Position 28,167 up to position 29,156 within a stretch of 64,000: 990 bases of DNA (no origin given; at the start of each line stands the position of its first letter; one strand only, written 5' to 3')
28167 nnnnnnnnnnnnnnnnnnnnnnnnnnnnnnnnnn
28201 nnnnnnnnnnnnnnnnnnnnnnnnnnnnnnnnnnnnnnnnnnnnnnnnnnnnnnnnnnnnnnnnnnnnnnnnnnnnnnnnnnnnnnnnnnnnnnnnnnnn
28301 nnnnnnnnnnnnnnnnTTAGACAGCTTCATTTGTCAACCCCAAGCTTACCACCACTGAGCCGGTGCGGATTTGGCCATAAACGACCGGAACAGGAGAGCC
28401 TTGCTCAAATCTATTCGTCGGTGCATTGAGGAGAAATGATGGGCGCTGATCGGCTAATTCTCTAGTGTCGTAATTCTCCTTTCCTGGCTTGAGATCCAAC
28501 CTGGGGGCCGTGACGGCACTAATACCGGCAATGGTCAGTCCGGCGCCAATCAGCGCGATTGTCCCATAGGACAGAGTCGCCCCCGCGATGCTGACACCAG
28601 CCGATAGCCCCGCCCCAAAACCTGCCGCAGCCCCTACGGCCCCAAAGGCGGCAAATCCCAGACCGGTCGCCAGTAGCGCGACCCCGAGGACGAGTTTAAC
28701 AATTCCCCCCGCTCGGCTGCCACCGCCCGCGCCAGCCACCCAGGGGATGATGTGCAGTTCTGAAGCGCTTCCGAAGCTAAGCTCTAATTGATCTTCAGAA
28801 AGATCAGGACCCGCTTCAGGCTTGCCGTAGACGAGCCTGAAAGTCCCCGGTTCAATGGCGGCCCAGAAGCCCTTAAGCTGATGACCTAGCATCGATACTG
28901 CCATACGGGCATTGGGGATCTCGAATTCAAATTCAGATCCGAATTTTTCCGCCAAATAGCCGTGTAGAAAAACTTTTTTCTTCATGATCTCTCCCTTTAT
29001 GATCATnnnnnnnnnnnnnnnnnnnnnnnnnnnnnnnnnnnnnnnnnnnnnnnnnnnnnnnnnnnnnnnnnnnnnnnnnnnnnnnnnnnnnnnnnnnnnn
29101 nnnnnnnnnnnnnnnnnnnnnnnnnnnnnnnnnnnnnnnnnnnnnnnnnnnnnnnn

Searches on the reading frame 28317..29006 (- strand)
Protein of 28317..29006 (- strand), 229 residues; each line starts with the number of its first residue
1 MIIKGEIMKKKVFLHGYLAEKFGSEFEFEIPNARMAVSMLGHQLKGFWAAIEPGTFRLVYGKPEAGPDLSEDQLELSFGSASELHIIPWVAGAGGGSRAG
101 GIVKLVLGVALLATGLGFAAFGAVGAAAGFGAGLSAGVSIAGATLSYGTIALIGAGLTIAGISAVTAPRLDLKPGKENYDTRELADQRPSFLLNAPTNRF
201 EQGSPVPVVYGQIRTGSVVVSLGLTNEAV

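Call 38: search_protein_families(library=phrogs, proteins=[window:28317-29006:-], max_evalue=0.001)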
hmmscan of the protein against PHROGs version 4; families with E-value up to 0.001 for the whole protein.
window:28317-29006:- (229 aa): 5 families
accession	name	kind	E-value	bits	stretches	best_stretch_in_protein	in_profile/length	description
phrog_32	-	tail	2.7e-33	116.3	1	10-227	5-198/203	tail assembly protein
phrog_4946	-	tail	1.6e-14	54.7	1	10-121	15-128/145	tail protein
phrog_4554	-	tail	1.3e-11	45.8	1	142-226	92-169/205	tail protein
phrog_28576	-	unknown function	1.7e-08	35.1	1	13-215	196-376/399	-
phrog_4244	-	tail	6.7e-06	27.2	1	12-163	17-154/168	tail protein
